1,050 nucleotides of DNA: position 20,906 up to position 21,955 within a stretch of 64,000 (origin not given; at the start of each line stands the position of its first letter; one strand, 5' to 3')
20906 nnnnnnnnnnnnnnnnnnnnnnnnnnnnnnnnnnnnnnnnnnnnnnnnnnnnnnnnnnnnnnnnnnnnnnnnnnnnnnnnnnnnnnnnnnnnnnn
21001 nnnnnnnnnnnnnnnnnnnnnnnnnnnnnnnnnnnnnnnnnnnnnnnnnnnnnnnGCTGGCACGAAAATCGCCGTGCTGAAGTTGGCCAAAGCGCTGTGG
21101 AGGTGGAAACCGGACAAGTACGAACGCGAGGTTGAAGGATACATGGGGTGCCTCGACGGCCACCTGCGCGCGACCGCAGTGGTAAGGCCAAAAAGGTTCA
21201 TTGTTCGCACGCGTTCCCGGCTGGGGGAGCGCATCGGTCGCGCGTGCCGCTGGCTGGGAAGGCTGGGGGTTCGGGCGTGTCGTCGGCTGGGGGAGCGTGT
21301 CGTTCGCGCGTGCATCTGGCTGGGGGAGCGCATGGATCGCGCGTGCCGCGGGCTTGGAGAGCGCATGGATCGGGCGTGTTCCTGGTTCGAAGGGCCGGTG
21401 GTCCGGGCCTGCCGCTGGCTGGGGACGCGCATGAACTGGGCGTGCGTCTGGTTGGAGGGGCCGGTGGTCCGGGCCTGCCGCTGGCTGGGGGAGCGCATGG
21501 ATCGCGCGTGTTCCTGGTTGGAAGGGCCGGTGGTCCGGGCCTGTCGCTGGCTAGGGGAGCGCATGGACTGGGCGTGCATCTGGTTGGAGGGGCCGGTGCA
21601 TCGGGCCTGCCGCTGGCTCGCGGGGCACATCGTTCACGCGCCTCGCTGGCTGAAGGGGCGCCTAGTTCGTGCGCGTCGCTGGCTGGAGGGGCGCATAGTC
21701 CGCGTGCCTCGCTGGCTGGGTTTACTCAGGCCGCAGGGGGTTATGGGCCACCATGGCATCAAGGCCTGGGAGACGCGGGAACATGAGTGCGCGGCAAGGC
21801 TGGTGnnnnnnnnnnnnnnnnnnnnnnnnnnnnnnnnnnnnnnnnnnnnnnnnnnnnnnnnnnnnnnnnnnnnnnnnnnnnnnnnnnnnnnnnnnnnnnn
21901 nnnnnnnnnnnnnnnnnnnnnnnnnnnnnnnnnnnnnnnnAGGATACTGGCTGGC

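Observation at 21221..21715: Fifteen tandem 11-residue repeats with invariant spacing of Cys, Trp and Arg (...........)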

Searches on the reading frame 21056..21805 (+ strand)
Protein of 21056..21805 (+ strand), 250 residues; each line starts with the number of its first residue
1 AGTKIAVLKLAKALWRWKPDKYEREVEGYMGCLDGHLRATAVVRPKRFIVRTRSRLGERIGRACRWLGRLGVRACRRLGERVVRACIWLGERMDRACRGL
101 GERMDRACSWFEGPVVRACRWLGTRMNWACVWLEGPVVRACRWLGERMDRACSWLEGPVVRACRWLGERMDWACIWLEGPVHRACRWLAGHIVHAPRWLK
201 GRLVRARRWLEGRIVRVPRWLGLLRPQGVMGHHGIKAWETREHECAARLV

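Call 39: predict_structure(protein=window:21056-21805:+)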
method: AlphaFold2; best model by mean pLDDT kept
length: 250 residues; sequences in the alignment: 1
mean_pLDDT: 64.4   pTM: 0.41
mean pLDDT of the five models: 64.4, 55.8, 55.5, 53.6, 53.5
residues with pLDDT >= 90: 13; 70-90: 95; 50-70: 79; < 50: 63
segments of 3 or more residues with pLDDT < 50: 36-53, 215-250
pLDDT, mean of each block of 10 residues (from residue 1): 51 60 56 48 36 57 74 82 85 88 90 89 87 81 83 72 62 53 60 69 71 47 36 38 33
secondary structure, 60 per line:
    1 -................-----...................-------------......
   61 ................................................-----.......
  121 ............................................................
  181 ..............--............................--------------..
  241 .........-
elements in order: H2-17 H23-41 H55-108 H114-194 H197-224 H239-249
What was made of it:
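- AlphaFold2 on the single sequence gives helices over aa 285-338, 344-424 and 427-454, with pLDDT 74-90 over the first ~100 array residues (call 39). Mean pLDDT is 64, pTM is 0.41, and confidence falls to 53-70 in the Pro-containing units (call 39). AlphaFold2 gives two long helices separated by a short break (call 39).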

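Call 43: fold_search(model_id=the predicted structure, library=pdb)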
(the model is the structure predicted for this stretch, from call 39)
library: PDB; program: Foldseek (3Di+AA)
matches with E <= 10: 122; with E <= 0.001: 0
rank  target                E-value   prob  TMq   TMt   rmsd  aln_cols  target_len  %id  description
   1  3zx6_A                1.2e-01  0.54  0.22  0.19  24.9       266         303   10  Structure of Hamp(AF1503)-Tsr fusion - Hamp (A291V) mutant (released 2012-02-29)
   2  3g6b_B                6.3e-01  0.44  0.29  0.33  20.4       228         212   10  Crystal structure of a Soluble Chemoreceptor from Thermotoga maritima Asn217Ile mutant (released 2009-07-28)
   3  2ch7_B                6.7e-01  0.23  0.26  0.23  25.5       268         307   10  Crystal structure of the cytoplasmic domain of a bacterial chemoreceptor from Thermotoga maritima (released 2006-04-18)
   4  3g67_A                7.0e-01  0.30  0.27  0.30  21.5       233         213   11  Crystal Structure of a Soluble Chemoreceptor from Thermotoga maritima (released 2009-07-28)
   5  3g67_B                8.3e-01  0.35  0.29  0.32  20.3       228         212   10  Crystal Structure of a Soluble Chemoreceptor from Thermotoga maritima (released 2009-07-28)
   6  3zx6_B                8.3e-01  0.20  0.24  0.20  25.9       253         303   13  Structure of Hamp(AF1503)-Tsr fusion - Hamp (A291V) mutant (released 2012-02-29)
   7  9a65_B                8.7e-01  0.15  0.21  0.09  19.4       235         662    7  Integrative model of YVAQ-MCPB by crosslinking MS and deep learning (released 2024-09-18)
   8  8qbs                  9.2e-01  0.47  0.31  0.37  20.4       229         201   12  Cryo-EM structure of Vipp1-F197K/L200K helical filament with lattice 1 (Vipp1-F197K/L200K_L1) (released 2024-09-11)
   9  3g6b_A                1.2e+00  0.18  0.24  0.27  22.9       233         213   11  Crystal structure of a Soluble Chemoreceptor from Thermotoga maritima Asn217Ile mutant (released 2009-07-28)
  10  8qbw                  1.4e+00  0.28  0.28  0.31  19.8       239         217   12  Cryo-EM structure of Vipp1-deltaH6_aa1-219 helical filament with lattice 3 (Vipp1-deltaH6_L3) (released 2024-09-11)
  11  9a72_A                1.4e+00  0.35  0.28  0.25   9.5       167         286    6  Integrative model of YFMS-CHEW by crosslinking MS and deep learning (released 2024-09-18)
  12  7o3w_A                1.5e+00  0.28  0.30  0.34  24.2       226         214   12  Structural basis for VIPP1 oligomerization and maintenance of thylakoid membrane integrity (released 2021-06-30)
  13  4lws_A                1.7e+00  0.72  0.27  0.59   5.4       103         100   14  EsxA : EsxB (SeMet) hetero-dimer from Thermomonospora curvata (released 2015-02-04)
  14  6ixv_D                1.9e+00  0.14  0.23  0.25  29.2       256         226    8  Crystal structure of SH3BP5-Rab11a (released 2019-03-20)
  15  2ch7_A                2.0e+00  0.09  0.21  0.17  37.4       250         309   10  Crystal structure of the cytoplasmic domain of a bacterial chemoreceptor from Thermotoga maritima (released 2006-04-18)
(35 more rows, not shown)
